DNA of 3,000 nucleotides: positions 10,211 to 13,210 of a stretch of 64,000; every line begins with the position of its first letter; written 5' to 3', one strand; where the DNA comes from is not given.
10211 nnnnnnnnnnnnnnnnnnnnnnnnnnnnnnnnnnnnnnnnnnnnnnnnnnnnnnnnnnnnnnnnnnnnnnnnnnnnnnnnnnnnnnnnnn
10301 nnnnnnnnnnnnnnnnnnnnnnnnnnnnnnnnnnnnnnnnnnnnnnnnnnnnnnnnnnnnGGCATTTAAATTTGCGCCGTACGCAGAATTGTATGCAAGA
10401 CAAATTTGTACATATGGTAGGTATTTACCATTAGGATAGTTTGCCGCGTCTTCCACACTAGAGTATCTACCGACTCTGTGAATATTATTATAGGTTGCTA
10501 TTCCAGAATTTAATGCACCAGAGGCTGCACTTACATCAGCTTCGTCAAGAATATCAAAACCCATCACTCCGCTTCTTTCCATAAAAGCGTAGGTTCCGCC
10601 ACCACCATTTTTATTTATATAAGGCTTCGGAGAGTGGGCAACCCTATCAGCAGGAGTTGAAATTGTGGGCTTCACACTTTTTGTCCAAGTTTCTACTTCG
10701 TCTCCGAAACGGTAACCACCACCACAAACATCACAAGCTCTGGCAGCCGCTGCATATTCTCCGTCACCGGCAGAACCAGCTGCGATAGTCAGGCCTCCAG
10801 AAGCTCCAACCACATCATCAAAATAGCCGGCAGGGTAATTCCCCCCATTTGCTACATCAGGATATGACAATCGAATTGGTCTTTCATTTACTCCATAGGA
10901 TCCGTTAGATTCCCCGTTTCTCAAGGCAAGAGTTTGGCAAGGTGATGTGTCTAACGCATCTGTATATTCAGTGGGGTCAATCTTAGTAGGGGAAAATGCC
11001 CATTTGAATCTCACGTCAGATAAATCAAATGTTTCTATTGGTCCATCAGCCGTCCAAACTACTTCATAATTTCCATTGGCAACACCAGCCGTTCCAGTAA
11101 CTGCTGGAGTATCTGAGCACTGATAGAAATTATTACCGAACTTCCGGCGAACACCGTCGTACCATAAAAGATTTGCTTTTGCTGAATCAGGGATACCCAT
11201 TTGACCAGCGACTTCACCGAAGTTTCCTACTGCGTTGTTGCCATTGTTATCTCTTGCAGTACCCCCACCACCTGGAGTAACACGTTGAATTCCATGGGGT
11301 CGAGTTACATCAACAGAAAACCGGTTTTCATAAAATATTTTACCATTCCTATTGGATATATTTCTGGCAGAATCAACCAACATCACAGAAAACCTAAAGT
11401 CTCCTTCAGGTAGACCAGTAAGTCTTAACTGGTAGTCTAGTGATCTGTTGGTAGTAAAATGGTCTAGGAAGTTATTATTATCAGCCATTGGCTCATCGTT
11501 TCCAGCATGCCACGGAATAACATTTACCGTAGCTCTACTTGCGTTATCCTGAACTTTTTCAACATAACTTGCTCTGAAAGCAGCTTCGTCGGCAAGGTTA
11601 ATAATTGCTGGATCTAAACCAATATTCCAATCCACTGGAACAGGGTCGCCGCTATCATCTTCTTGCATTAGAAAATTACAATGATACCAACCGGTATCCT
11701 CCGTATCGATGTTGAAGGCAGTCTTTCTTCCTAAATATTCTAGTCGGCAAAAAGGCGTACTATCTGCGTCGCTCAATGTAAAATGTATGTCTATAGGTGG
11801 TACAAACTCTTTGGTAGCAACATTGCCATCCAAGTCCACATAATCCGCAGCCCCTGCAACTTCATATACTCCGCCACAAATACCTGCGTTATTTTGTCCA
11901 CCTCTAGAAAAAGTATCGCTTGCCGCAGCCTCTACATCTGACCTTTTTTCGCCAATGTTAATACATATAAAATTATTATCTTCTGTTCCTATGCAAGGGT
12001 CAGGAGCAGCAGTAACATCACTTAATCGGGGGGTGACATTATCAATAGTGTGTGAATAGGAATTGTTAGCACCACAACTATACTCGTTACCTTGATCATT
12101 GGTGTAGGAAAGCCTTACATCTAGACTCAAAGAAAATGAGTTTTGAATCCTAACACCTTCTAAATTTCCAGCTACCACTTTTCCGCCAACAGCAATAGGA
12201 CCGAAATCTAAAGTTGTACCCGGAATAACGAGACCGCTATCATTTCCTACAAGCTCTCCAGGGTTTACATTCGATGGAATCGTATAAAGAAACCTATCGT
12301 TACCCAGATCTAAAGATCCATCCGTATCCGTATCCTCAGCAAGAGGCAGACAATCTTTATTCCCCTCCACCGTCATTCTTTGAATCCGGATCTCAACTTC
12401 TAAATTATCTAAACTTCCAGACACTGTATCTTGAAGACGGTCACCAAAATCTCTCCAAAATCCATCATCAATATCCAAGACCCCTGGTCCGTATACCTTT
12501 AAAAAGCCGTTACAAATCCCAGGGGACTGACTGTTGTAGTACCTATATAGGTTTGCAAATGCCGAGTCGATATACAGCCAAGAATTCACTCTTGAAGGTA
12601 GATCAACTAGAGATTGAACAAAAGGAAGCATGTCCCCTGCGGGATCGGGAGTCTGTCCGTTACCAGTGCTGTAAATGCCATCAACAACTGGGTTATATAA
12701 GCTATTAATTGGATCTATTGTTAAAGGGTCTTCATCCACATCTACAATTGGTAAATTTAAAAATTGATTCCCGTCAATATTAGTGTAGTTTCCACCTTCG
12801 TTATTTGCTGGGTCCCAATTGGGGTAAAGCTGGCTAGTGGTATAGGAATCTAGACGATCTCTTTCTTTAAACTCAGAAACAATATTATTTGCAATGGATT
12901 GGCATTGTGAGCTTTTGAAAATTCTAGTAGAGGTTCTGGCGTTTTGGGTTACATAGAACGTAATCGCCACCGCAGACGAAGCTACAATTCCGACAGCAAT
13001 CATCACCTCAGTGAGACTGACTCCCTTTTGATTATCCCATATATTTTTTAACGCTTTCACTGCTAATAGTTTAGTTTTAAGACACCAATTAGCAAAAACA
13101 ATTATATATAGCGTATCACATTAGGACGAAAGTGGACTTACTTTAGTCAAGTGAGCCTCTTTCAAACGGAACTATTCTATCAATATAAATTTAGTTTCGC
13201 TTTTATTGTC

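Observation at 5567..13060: Stand-alone 2,497-aa cysteine-rich protein with a type IV prepilin N-terminus: candidate giant modular pilin/adhesin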

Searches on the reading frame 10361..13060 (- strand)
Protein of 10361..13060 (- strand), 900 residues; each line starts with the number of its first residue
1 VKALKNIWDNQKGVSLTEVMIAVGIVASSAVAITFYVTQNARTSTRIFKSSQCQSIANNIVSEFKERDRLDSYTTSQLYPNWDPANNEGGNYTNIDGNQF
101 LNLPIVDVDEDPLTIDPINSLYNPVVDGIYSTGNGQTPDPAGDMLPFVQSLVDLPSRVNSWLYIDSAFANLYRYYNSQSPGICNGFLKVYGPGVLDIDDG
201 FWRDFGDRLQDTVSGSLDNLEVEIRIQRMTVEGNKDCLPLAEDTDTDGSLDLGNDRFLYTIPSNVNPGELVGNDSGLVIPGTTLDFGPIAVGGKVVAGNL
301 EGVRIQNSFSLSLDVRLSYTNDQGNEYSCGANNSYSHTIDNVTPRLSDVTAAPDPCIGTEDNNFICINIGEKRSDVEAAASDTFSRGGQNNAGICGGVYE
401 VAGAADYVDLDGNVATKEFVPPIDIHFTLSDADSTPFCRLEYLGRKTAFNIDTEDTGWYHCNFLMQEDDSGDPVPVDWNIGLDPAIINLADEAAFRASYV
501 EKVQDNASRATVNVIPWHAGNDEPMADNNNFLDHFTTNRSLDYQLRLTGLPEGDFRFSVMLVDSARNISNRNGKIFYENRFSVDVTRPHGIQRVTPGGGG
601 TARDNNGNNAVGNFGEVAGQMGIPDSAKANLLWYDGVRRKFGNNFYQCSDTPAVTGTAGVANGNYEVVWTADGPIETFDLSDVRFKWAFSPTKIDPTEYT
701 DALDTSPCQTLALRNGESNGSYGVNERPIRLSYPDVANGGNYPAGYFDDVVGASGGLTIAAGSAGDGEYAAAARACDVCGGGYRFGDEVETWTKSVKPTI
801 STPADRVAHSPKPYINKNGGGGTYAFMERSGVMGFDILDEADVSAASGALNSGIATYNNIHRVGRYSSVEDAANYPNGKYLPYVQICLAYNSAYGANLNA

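Call 19: search_protein_representatives(protein=window:10361-13060:-)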
Query: 900 residues. Proteins with E-value up to 0.001 (for the whole library): 5; up to 1e-10: 1; up to 1e-30: 1. The best 5 are listed.
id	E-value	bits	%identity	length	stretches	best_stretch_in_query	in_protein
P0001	0.0e+00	2081.1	100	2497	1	1-900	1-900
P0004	2.7e-06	42.1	30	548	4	148-218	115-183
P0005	7.4e-05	37.3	32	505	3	9-80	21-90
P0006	1.7e-04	36.1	27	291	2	9-87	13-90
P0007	2.5e-04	35.6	27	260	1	8-239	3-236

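Call 21: search_protein_families(library=pfam, proteins=[P0004, P0005, P0006, P0007], max_evalue=0.01)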
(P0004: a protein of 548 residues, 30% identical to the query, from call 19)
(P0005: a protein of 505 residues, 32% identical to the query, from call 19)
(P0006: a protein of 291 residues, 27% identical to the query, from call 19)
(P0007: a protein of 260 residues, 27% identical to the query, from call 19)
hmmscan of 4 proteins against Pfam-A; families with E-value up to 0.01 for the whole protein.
P0004 (548 aa): 0 families

P0005 (505 aa): 1 family
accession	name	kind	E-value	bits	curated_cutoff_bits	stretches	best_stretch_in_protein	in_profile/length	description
PF07963.17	N_methyl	-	1.8e-06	27.7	21.2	1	20-43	1-24/27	Prokaryotic N-terminal methylation motif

P0006 (291 aa): 0 families

P0007 (260 aa): 0 families

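Call 22: find_encoding_contigs(protein=P0005, flank=10000, max_places=4)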
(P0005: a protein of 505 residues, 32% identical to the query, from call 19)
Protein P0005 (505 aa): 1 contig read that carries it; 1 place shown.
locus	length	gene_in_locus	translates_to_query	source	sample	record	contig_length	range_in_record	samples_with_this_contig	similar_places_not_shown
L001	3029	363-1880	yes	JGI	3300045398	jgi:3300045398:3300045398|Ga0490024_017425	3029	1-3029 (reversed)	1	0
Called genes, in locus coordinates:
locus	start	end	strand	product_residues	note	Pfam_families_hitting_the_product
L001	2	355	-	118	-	?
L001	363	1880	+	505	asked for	PF07963:N_methyl (weak)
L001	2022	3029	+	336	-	?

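Call 24: find_encoding_contigs(protein=P0004, flank=10000, max_places=4)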
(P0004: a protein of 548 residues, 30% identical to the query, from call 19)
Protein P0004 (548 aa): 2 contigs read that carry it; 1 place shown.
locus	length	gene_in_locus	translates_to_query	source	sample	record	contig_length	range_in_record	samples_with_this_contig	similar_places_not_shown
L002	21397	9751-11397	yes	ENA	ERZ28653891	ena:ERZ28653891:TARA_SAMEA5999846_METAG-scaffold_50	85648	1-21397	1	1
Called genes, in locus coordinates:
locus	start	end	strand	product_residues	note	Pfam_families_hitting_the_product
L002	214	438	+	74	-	-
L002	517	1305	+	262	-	PF00034:Cytochrom_C (weak), PF13442:Cytochrome_CBB3 (weak)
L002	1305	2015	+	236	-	PF01048:PNP_UDP_1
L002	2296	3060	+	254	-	PF01381:HTH_3 (faint), PF14394:DUF4423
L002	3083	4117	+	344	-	-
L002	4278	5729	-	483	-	PF02538:Hydantoinase_B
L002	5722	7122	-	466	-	PF05378:Hydant_A_N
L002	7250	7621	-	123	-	PF01588:tRNA_bind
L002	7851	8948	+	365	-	PF00155:Aminotran_1_2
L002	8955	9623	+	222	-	PF02224:Cytidylate_kin, PF13189:Cytidylate_kin2, PF13238:AAA_18 (weak)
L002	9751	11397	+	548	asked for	-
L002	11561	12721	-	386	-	-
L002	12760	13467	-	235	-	-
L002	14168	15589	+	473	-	PF00082:Peptidase_S8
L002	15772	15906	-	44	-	-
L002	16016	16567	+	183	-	-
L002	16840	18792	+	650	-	PF17092:PCB_OB (faint), PF21710:Spt6_S1 (faint), PF00575:S1, PF24685:OB_RRP5_4th (faint), PF13509:S1_2 (faint), PF00575:S1, PF00575:S1, PF23459:S1_RRP5 (weak), +1 more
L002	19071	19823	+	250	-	PF14394:DUF4423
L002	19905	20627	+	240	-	-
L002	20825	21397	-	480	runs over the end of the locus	-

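Call 25: find_encoding_contigs(protein=P0006, flank=10000, max_places=4)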
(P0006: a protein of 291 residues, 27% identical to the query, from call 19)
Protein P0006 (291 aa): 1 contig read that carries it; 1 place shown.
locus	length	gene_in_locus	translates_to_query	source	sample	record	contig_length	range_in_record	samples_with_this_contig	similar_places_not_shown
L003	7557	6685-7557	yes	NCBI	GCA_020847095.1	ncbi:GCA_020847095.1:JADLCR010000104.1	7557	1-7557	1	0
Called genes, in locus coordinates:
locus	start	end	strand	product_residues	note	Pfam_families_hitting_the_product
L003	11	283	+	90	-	PF01594:AI-2E_transport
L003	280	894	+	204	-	PF00730:HhH-GPD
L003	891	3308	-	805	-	PF02771:Acyl-CoA_dh_N, PF02770:Acyl-CoA_dh_M, PF00441:Acyl-CoA_dh_1, PF09317:ACDH_C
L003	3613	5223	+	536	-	-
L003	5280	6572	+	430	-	PF00082:Peptidase_S8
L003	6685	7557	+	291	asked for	?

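Call 26: find_encoding_contigs(protein=P0007, flank=10000, max_places=4)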
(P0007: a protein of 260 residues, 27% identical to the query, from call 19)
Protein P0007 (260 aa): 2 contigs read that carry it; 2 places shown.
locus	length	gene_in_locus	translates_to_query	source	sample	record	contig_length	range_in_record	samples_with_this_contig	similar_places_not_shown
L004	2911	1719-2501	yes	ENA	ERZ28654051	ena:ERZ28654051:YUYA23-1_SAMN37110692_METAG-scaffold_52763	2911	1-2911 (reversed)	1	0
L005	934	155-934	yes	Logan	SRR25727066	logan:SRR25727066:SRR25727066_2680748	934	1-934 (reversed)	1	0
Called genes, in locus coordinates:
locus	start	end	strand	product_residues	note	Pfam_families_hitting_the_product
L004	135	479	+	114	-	PF00216:Bac_DNA_binding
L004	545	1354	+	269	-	PF00376:MerR, PF13411:MerR_1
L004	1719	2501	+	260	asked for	-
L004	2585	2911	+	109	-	?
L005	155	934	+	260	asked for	?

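Call 51: search_protein_families(library=pfam, proteins=[L001:2022-3029:+, L001:2-355:-, L004:2585-2911:+, L002:11564-12721:-, L002:12763-13467:-, L003:3613-5220:+, L002:16016-16564:+, L002:3083-4114:+], max_evalue=0.1)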
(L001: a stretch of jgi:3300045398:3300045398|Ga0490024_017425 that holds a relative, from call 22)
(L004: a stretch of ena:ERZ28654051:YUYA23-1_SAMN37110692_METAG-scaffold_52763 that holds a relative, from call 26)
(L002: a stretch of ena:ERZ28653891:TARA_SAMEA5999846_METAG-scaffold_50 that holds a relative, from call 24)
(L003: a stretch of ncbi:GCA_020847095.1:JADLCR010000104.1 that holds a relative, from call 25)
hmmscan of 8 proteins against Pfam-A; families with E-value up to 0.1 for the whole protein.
L001:2022-3029:+ (336 aa): 0 families

L001:2-355:- (118 aa): 1 family
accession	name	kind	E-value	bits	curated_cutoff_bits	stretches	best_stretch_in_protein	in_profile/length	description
PF02547.20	Queuosine_synth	-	2.9e-15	56.7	25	1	5-117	2-109/322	Queuosine biosynthesis protein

L004:2585-2911:+ (109 aa): 0 families

L002:11564-12721:- (386 aa): 2 families
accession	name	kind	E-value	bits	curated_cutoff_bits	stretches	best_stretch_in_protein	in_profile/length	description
PF07264.17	EI24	-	0.0035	17.9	32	0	199-259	92-155/199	Sulfate transporter CysZ/Etoposide-induced protein 2.4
PF24270.1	HTH_Cmi2_C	-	0.0041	17.8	27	1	100-196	24-115/125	Cmi2, C-terminal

L002:12763-13467:- (235 aa): 3 families
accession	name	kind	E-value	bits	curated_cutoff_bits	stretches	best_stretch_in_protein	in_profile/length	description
PF11427.14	HTH_Tnp_Tc3_1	-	0.00037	20.7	21.1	1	77-101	21-45/50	Tc3 transposase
PF01710.22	HTH_Tnp_IS630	-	0.0062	17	21.3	1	140-228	22-105/119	Transposase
PF24140.1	TPR_TNPO3_IPO13_3rd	-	0.092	13.4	27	0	51-98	2-49/89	Transportin-3/Importin-13 third TPR domain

L003:3613-5220:+ (536 aa): 1 family
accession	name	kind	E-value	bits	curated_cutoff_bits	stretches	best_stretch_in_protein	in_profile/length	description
PF18998.6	Flg_new_2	-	0.0014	19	23.6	1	423-477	4-54/73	Divergent InlB B-repeat domain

L002:16016-16564:+ (183 aa): 3 families
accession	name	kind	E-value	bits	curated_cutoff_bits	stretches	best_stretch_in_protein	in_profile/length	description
PF07332.16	Phage_holin_3_6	-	0.00078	19.9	28.4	1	75-126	36-93/116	Putative Actinobacterial Holin-X, holin superfamily III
PF15188.11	CCDC-167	-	0.0026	18.4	27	0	20-79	17-76/84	Coiled-coil domain-containing protein 167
PF14712.11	Snapin_Pallidin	-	0.044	14.7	29.6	0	28-66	46-83/89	Snapin/Pallidin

L002:3083-4114:+ (344 aa): 0 families

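Call 75: find_related_loci(query=A3, collection=metagenome_contigs, flank=10000)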
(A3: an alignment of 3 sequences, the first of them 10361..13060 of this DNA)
Query A3 (900 aa) in metagenome_contigs; peptide patterns used: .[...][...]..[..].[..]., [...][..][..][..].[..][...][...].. (x = any residue, [..] = any of these).
251 stretches matched a pattern, but none encodes a relative of the query by tblastn (E <= 1e-3).

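Call 93: search_protein_families(library=ncbifam, proteins=[P0005, P0006, P0007], max_evalue=1)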
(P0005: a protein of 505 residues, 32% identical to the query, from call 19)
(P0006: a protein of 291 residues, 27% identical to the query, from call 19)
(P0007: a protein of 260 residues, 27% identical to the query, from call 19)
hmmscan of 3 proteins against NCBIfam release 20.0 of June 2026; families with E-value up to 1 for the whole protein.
P0005 (505 aa): 6 families
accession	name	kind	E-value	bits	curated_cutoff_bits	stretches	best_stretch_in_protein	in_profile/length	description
TIGR02532.1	IV_pilin_GFxxxE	domain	3.9e-05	23.3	16.3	1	24-42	2-20/24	prepilin-type N-terminal cleavage/methylation domain-containing protein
NF041775.1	typeIV_PilA_Myxo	equivalog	0.064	13.2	400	1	14-55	3-43/214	type IV pilin protein PilA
NF041013.1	T4P_ComGE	equivalog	0.14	12.3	49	1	22-45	2-25/83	competence type IV pilus minor pilin ComGE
TIGR01708.2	typeII_sec_gspH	equivalog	0.15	12.1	80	1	23-42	1-20/169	type II secretion system minor pseudopilin GspH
NF007848.0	PRK10557.1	equivalog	0.2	11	120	1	19-42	6-29/192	prepilin peptidase-dependent protein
NF045900.1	HisKinCpxALeg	equivalog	0.22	10.2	800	1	19-79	147-205/451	two-component system sensor histidine kinase CpxA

P0006 (291 aa): 1 family
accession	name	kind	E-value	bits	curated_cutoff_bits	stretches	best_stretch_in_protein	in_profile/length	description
NF007848.0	PRK10557.1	equivalog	0.088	12.1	120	1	13-68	8-63/192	prepilin peptidase-dependent protein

P0007 (260 aa): 0 families

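Call 104: search_solved_structures(query=A3, max_evalue=10, show_alignments=0)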
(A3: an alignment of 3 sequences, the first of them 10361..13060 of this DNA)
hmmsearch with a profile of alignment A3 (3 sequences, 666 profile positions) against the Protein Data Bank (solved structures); distinct sequences matched with E-value up to 10: 4.
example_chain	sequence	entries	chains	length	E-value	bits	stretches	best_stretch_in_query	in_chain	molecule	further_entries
9egp_A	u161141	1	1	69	0.011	17.6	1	8-48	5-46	Geopilin domain 1 protein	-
7tgg_A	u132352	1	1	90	0.036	16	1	8-37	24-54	Geopilin domain 1 protein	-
5kca_A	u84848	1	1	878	0.42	12.5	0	574-607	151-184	Cerebellin-1,Cerebellin-1,Cerebellin-1,Glutamate receptor ionotropic, delta-2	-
6tz8_B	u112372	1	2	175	0.73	11.7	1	182-233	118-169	Calcineurin subunit B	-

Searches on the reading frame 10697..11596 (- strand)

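Call 84: search_protein_families(library=pfam, proteins=[window:10697-11596:-], max_evalue=0.5)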
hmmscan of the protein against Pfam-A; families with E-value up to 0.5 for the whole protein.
window:10697-11596:- (300 aa): 2 families
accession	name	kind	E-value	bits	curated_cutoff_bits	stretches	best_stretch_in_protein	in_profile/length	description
PF02011.21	Glyco_hydro_48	-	0.029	13.4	25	1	6-86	161-240/619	Glycosyl hydrolase family 48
PF14789.11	THDPS_M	-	0.1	13.2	25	1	179-200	4-25/41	Tetrahydrodipicolinate N-succinyltransferase middle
